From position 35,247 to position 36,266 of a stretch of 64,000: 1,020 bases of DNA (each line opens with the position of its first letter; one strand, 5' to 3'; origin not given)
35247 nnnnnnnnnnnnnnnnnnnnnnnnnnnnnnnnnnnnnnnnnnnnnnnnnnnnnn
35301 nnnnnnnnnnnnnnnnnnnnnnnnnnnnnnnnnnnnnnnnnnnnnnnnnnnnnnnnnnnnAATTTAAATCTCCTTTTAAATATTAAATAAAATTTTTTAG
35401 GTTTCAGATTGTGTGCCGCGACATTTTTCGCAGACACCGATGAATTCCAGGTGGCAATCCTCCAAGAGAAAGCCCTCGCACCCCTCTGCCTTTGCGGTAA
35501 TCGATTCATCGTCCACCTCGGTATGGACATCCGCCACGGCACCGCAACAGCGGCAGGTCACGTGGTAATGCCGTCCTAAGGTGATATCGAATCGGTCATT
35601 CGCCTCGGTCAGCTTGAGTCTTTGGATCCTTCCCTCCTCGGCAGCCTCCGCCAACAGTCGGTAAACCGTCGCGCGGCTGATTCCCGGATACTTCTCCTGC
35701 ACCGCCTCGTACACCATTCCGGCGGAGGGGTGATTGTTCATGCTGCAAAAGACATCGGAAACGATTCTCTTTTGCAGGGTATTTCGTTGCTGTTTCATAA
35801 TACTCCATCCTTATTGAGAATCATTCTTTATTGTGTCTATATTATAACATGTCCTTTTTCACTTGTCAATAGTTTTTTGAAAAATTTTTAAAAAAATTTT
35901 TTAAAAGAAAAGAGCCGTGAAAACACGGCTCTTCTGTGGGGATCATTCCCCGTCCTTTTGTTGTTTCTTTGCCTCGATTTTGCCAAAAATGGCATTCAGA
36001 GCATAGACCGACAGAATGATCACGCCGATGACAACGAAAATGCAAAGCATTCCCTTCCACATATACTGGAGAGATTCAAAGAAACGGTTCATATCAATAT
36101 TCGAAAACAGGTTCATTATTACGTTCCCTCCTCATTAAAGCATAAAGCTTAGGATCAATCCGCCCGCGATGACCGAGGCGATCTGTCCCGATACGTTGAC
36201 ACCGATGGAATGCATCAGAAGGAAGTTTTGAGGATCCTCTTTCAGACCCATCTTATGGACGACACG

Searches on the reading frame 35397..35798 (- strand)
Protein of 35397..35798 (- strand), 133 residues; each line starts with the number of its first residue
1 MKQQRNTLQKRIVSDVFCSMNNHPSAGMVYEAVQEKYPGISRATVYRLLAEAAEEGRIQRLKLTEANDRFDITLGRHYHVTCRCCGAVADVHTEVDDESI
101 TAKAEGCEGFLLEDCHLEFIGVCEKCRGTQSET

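Call 9: search_protein_families(library=pfam, proteins=[window:35397-35798:-])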
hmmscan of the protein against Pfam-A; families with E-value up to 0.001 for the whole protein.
window:35397-35798:- (133 aa): 1 family
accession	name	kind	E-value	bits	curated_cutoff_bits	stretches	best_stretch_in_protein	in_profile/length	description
PF01475.25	FUR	-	3.8e-21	75.9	23.1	1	3-119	3-120/121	Ferric uptake regulator family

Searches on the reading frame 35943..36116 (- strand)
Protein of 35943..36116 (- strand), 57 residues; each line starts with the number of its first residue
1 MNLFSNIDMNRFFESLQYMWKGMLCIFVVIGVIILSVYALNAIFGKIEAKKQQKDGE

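Call 25: search_protein_families(library=pfam, proteins=[window:35943-36116:-])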
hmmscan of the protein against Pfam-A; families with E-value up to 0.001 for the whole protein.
window:35943-36116:- (57 aa): 1 family
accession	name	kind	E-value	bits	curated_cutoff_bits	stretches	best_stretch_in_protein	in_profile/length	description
PF04277.18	OAD_gamma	-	6.8e-05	23.9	27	1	14-54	2-42/76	Oxaloacetate decarboxylase, gamma chain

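Call 80: search_protein_families(library=ncbifam, proteins=[window:35943-36116:-])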
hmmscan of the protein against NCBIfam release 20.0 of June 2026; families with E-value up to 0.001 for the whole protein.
window:35943-36116:- (57 aa): 1 family
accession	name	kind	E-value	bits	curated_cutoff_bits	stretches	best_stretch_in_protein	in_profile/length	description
NF045849.1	ICE_MMCAP2_0565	equivalog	0.00038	20.1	40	1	10-51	3-45/80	Mbov_0395 family pilin-like conjugal transfer protein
